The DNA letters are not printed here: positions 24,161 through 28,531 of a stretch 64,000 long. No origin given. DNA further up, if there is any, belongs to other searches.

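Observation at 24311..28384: Hybrid two-component regulator with every phosphorelay-critical position substituted (a predicted phosphorelay-dead HTCS)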

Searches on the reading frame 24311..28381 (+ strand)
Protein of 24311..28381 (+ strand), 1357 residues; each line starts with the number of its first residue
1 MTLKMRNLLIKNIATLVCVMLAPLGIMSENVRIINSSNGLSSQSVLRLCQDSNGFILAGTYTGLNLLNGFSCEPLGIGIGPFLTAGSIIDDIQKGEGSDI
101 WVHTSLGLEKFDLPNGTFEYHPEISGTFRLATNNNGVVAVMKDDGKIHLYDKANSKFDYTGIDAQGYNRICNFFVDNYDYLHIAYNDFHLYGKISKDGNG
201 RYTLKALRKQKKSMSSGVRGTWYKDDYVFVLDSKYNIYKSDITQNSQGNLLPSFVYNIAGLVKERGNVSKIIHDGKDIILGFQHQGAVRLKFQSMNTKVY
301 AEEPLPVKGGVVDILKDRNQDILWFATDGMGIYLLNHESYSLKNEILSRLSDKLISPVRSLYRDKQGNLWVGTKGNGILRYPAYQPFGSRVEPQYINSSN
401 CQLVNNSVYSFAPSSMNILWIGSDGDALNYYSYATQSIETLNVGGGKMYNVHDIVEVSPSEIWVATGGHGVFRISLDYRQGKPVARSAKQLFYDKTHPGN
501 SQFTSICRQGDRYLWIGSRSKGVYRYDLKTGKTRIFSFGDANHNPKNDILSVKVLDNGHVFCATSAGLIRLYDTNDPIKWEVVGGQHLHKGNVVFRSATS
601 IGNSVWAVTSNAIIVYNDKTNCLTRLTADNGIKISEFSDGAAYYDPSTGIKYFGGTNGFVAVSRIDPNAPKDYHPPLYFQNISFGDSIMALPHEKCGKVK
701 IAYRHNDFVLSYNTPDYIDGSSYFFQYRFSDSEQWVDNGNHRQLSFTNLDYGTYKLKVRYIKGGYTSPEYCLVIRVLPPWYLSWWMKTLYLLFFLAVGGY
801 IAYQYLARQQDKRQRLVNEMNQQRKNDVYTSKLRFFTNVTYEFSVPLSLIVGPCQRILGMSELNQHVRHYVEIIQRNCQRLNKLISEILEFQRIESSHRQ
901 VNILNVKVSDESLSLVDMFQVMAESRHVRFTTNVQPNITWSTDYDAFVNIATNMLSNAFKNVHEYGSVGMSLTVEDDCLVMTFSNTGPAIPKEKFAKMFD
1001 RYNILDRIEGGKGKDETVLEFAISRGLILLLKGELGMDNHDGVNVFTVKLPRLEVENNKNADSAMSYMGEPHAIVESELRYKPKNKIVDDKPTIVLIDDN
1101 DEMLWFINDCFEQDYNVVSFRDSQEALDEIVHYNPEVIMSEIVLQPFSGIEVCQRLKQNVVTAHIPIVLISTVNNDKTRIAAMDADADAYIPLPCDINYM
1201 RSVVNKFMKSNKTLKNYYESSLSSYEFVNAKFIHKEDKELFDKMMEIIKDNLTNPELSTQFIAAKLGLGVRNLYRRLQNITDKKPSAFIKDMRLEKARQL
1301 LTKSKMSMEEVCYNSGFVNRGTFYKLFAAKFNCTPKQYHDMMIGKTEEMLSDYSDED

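Call 3: search_protein_families(library=pfam, proteins=[window:24311-28381:+], max_evalue=10)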
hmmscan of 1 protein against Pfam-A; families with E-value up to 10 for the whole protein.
window:24311-28381:+ (1357 aa): 11 families
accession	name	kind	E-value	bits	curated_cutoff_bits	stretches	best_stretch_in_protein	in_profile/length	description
PF12833.13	HTH_18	-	6.1e-19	68.5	33.6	1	1262-1339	1-78/80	Helix-turn-helix domain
PF07494.17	Reg_prop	-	1.5e-16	58.8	20.4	4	357-374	6-23/24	Two component regulator propeller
PF00072.30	Response_reg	-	1.4e-14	54.6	30.2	1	1094-1204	1-110/111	Response regulator receiver domain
PF00165.29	HTH_AraC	-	2e-12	47.3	26.6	2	1303-1338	6-40/42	Bacterial regulatory helix-turn-helix proteins, AraC family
PF00512.31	HisKA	-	6.1e-10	39.4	26.9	1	832-896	2-65/66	His Kinase A (phospho-acceptor) domain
PF02518.31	HATPase_c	-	1.4e-08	35.6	26.4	1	943-1052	2-109/111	Histidine kinase-, DNA gyrase B-, and HSP90-like ATPase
PF07495.19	Y_Y_Y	-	9.3e-07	29.1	26.6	1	717-765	2-51/65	Y_Y_Y domain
PF08553.16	VID27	-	0.0017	17.9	22.1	2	515-574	116-175/356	VID27 C-terminal WD40-like domain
PF13570.13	Beta-prop_ACSF4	-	0.041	13.7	133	1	508-632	100-216/329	Beta-alanine-activating enzyme, beta-propeller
PF15533.11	Ntox33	-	0.098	13.6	28.4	1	360-376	37-53/65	Bacterial toxin 33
PF13360.13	PQQ_2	-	0.25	11.4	27.6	0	510-581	32-98/233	Outer membrane protein assembly factor BamB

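Call 4: search_protein_families(library=ncbifam, proteins=[window:24311-28381:+], max_evalue=10)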
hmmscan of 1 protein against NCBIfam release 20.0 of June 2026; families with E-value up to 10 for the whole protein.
window:24311-28381:+ (1357 aa): 148 families (the best 25 are shown)
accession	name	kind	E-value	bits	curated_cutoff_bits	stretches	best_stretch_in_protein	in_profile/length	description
NF047465.1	hybrid_HK_LvrA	exception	7.3e-43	146.6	1200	1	812-1217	183-593/819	hybrid histidine kinase/response regulator LvrA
NF038297.2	hybrid_HK_HrmK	equivalog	5.6e-32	111.1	725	1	809-1207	214-607/607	hybrid histidine kinase/response regulator HrmK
TIGR02956.1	TMAO_torS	equivalog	1.6e-28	99.3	676.5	1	831-1239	463-850/967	TMAO reductase system sensor histidine kinase/response regulator TorS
NF046044.1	PnpS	equivalog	1.4e-26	93.4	400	1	830-1051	168-390/390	two-component system histidine kinase PnpS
NF033091.0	HK_VanS_ACDEFG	equivalog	4.2e-24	85.2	400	1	810-1051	59-293/293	vancomycin resistance histidine kinase VanS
NF008302.0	PRK11091.1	equivalog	6e-24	84.3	838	1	822-1249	273-679/779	aerobic respiration two-component sensor histidine kinase ArcB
NF041947.1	LuxQ_Vibrio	equivalog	5.7e-21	74.1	1200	1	833-1207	473-838/843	quorum-sensing autoinducer 2 sensor kinase/phosphatase LuxQ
NF033092.0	HK_WalK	equivalog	1.1e-20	73.7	725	1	823-1042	365-583/594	cell wall metabolism sensor histidine kinase WalK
TIGR01386.1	cztS_silS_copS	subfamily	1.7e-20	73.5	292.55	1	818-1051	225-457/457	heavy metal sensor histidine kinase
NF008312.0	PRK11100.1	equivalog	2.6e-20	72.7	356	1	816-1045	242-468/477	two-component system sensor histidine kinase CreC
NF047874.1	MASE3_PAS_HK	subfamily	9e-20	71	560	1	810-1008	378-581/655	MASE3 domain-containing sensor histidine kinase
NF041735.1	hist_kin_RppB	equivalog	2.1e-19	69.7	400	1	829-1051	213-438/438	two-component system sensor histidine kinase RppB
TIGR02966.1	phoR_proteo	equivalog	2.8e-19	69.3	334.2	1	824-1028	106-310/333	phosphate regulon sensor histidine kinase PhoR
NF008318.0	PRK11107.1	equivalog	4.9e-18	64.6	890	2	820-1037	281-502/920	two-component sensor histidine kinase BarA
NF008099.0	PRK10841.1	equivalog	3.1e-17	61.6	920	2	818-1061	457-699/949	two-component system sensor histidine kinase RcsC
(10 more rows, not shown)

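Call 8: find_homologous_proteins(query=window:24311-28381:+, max_evalue=1e-20)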
Query window:24311-28381:+ (1357 aa): 352 proteins with E <= 1e-20 among 8000 candidates; the best 120 are listed.
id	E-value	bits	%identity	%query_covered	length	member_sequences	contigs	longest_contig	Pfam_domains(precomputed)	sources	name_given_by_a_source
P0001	0.0e+0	3127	99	100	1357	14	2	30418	PF12833.14,PF07495.20,PF07494.18,PF02518.32,PF00512.32,PF00165.30,PF00072.31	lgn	-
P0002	0.0e+0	2756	87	100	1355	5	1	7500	PF12833.14,PF07495.20,PF07494.18,PF02518.32,PF00512.32,PF00165.30,PF00072.31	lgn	-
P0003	0.0e+0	2210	70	98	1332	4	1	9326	PF12833.14,PF07495.20,PF07494.18,PF02518.32,PF08553.17,PF00512.32,PF00165.30,PF00072.31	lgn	-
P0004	0.0e+0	2166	69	100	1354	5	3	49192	PF12833.14,PF07494.18,PF02518.32,PF00512.32,PF00165.30,PF00072.31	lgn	-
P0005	0.0e+0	1502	49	99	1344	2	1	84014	PF12833.14,PF07495.20,PF07494.18,PF02518.32,PF00512.32,PF00165.30,PF00072.31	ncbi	ncbi:MAG: ATP-binding protein [Prevotella sp.]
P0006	0.0e+0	1384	49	93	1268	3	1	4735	PF07495.20,PF07494.18,PF02518.32,PF00512.32,PF00072.31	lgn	-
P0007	0.0e+0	1038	39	97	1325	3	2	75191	PF12833.14,PF07495.20,PF07494.18,PF02518.32,PF00512.32,PF00165.30,PF00072.31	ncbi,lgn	-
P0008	9.0e-263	894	34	99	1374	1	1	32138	PF12833.14,PF07495.20,PF07494.18,PF02518.32,PF00512.32,PF00165.30,PF00072.31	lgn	-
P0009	9.0e-247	841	33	97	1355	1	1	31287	PF12833.14,PF07495.20,PF07494.18,PF02518.32,PF00512.32,PF00165.30,PF00072.31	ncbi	ncbi:two-component regulator propeller domain-containing protein [Bacteroides sp.]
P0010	2.2e-246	839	33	99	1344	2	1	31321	PF12833.14,PF07495.20,PF07494.18,PF02518.32,PF00512.32,PF00165.30,PF00072.31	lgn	-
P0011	4.1e-238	812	32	98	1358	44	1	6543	PF12833.14,PF07495.20,PF07494.18,PF02518.32,PF00512.32,PF13589.13,PF00165.30,PF00072.31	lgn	-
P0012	4.9e-238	812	32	97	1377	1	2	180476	PF12833.14,PF07495.20,PF07494.18,PF02518.32,PF00512.32,PF00165.30,PF00072.31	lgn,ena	-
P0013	7.8e-236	804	32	98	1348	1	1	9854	PF12833.14,PF07495.20,PF07494.18,PF02518.32,PF00512.32,PF00165.30,PF00072.31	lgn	-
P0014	6.0e-211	722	31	97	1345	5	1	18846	PF12833.14,PF07495.20,PF07494.18,PF02518.32,PF00512.32,PF00165.30,PF00072.31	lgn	-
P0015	8.6e-201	688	31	98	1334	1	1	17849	PF12833.14,PF07495.20,PF07494.18,PF02518.32,PF00165.30,PF00072.31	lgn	-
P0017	3.6e-196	673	30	97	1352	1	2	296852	PF12833.14,PF07495.20,PF07494.18,PF02518.32,PF00512.32,PF00165.30,PF00072.31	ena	-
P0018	1.2e-194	668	31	97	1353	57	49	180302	PF12833.14,PF07495.20,PF07494.18,PF02518.32,PF00512.32,PF00072.31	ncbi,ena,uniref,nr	ncbi:two-component regulator propeller domain-containing protein [Bacteroides fluxus]|uniref:hybrid 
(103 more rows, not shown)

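Call 14: find_encoding_contigs(protein=P0004, flank=10000, max_places=3)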
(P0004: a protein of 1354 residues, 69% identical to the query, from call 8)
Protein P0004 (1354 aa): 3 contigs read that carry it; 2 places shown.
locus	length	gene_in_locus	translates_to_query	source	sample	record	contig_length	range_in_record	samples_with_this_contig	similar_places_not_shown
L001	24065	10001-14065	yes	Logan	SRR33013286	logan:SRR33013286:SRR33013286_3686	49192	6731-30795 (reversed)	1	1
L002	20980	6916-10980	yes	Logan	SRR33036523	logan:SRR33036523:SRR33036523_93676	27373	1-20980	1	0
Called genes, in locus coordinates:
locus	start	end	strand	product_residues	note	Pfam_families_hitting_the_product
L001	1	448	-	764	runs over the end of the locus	PF00657:Lipase_GDSL (faint), PF13472:Lipase_GDSL_2, PF16255:Lipase_GDSL_lke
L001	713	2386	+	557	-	-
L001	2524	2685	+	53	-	-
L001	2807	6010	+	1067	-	PF13620:CarboxypepD_reg (weak), PF13715:CarbopepD_reg_2, PF07715:Plug, PF00593:TonB_dep_Rec_b-barrel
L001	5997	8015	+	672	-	PF14322:SusD-like_3, PF07980:SusD_RagB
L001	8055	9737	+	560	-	-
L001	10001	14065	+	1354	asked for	PF07494:Reg_prop (faint), PF00512:HisKA, PF02518:HATPase_c (weak), PF00072:Response_reg, PF12833:HTH_18, PF00165:HTH_AraC (weak)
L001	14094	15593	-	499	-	PF04015:DUF362 (weak)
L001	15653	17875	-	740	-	PF00933:Glyco_hydro_3, PF01915:Glyco_hydro_3_C, PF14310:Fn3-like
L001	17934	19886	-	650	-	PF14508:GH97_N, PF10566:Glyco_hydro_97, PF14509:GH97_C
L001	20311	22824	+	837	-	PF02837:Glyco_hydro_2_N, PF22666:Glyco_hydro_2_N2 (faint), PF00703:Glyco_hydro_2, PF02836:Glyco_hydro_2_C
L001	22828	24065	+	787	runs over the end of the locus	PF15979:Glyco_hydro_115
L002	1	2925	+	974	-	?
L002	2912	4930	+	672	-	PF14322:SusD-like_3, PF07980:SusD_RagB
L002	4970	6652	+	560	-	-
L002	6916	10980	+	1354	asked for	PF07494:Reg_prop (faint), PF00512:HisKA, PF02518:HATPase_c (weak), PF00072:Response_reg, PF12833:HTH_18, PF00165:HTH_AraC (weak)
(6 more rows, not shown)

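Call 24: find_encoding_contigs(protein=P0002, flank=10000, max_places=2)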
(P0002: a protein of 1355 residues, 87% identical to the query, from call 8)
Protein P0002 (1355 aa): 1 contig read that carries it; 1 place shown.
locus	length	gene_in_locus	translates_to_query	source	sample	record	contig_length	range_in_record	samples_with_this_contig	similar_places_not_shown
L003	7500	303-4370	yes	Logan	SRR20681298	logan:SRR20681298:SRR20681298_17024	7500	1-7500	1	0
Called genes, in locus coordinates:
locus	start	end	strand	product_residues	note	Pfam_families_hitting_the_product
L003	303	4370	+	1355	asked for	PF07494:Reg_prop (faint), PF07495:Y_Y_Y (weak), PF00512:HisKA, PF02518:HATPase_c (weak), PF00072:Response_reg, PF12833:HTH_18, PF00165:HTH_AraC (weak)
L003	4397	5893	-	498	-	-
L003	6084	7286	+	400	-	PF22244:GCE_fung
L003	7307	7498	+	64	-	?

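Call 25: find_encoding_contigs(protein=P0003, flank=10000, max_places=2)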
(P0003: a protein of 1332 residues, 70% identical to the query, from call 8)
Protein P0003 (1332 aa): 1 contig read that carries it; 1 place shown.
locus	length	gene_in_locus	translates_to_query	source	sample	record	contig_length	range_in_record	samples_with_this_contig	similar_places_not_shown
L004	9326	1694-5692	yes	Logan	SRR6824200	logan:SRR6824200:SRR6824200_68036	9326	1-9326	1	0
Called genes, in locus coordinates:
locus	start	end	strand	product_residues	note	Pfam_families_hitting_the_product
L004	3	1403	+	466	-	?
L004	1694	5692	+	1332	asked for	PF07494:Reg_prop (faint), PF08553:VID27 (faint), PF07495:Y_Y_Y (faint), PF00512:HisKA, PF02518:HATPase_c (weak), PF00072:Response_reg, PF12833:HTH_18, PF00165:HTH_AraC (weak)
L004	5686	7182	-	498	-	PF04015:DUF362 (faint)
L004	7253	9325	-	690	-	?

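Call 26: find_encoding_contigs(protein=P0005, flank=10000, max_places=2)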
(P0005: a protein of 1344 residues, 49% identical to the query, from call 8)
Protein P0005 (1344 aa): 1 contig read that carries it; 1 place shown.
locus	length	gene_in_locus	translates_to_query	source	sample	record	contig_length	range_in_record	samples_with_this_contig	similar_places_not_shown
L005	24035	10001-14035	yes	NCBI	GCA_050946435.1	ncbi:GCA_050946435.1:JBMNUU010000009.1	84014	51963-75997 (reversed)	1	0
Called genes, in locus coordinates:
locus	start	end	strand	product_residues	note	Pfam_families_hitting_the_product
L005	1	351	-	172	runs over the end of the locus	-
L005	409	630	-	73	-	PF02796:HTH_7 (weak)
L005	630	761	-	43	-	-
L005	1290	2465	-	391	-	PF03786:UxuA, PF01261:AP_endonuc_2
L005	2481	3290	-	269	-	PF00106:adh_short, PF01370:Epimerase (weak), PF08659:KR (weak), PF13561:adh_short_C2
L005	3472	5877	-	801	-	PF00933:Glyco_hydro_3, PF01915:Glyco_hydro_3_C, PF14310:Fn3-like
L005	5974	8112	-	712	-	PF17678:Glyco_hydro_92N, PF07971:Glyco_hydro_92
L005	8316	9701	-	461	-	PF06824:Glyco_hydro_125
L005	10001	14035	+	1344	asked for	PF07494:Reg_prop (faint), PF07495:Y_Y_Y (weak), PF00512:HisKA, PF02518:HATPase_c, PF00072:Response_reg, PF12833:HTH_18, PF00165:HTH_AraC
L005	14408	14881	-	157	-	PF01575:MaoC_dehydratas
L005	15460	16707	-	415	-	PF13620:CarboxypepD_reg, PF13715:CarbopepD_reg_2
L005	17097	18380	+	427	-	PF00328:His_Phos_2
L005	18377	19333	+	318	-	PF01223:Endonuclease_NS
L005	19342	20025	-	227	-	-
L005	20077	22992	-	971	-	PF03193:RsgA_GTPase (faint), PF00005:ABC_tran (faint), PF02463:SMC_N (faint), PF13175:AAA_15 (faint), PF13191:AAA_16 (faint), PF13555:AAA_29 (faint), PF17760:UvrA_inter, PF17755:UvrA_DNA-bind, +2 more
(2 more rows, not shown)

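Call 29: find_related_loci(query=window:24311-28381:+, collection=genome_contigs, flank=10000)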
Query window:24311-28381:+ (1357 aa) in genome_contigs; peptide patterns used: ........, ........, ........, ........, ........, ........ (x = any residue, [..] = any of these).
27 stretches matched a pattern; 8 encode a relative of the query (tblastn E <= 1e-3); 8 distinct loci.
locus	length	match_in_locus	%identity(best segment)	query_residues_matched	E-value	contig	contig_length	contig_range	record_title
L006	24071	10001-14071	88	2-1357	0e+0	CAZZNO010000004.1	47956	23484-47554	MAG TPA_asm: uncultured Prevotella sp. isolate SRP313737_co1_163 genome assembly, contig: NODE_1234_length_47956_cov_8.9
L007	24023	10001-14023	49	3-1351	0e+0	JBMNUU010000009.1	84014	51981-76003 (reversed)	MAG: Prevotella sp. isolate SBF912SR2HQ0007 scaffold_1128_c1, whole genome shotgun sequence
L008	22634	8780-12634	30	53-1338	0e+0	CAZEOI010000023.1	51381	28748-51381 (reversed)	MAG TPA_asm: uncultured Sangeribacter sp. isolate ERP125879_co2_35 genome assembly, contig: NODE_221_length_51381_cov_91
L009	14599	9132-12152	24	323-1338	3e-78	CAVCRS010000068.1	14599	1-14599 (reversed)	Faecalibacillus sp. isolate H07605-L1_cleanbin_000027 genome assembly, contig: Spades_H07605-L1_contig_1381, whole genom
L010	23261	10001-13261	24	268-1338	8e-76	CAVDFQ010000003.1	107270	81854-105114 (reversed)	bacterium isolate G02607-L1_cleanbin_000018 genome assembly, contig: Spades_G02607-L1_contig_89, whole genome shotgun se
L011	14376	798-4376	24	309-1346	1e-68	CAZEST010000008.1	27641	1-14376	MAG TPA_asm: uncultured Alistipes sp. isolate SRP222552_co1_297 genome assembly, contig: NODE_690_length_27641_cov_31.94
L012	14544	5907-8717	25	417-1340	3e-74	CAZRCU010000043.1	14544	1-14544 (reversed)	MAG TPA_asm: uncultured Bacteroides sp. isolate SRP222552_co1_320 genome assembly, contig: NODE_3086_length_14544_cov_14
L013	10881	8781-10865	25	330-1144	2e-51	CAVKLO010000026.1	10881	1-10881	Bulleidia sp. isolate H07689-L1_cleanbin_000036 genome assembly, contig: Spades_H07689-L1_contig_3211, whole genome shot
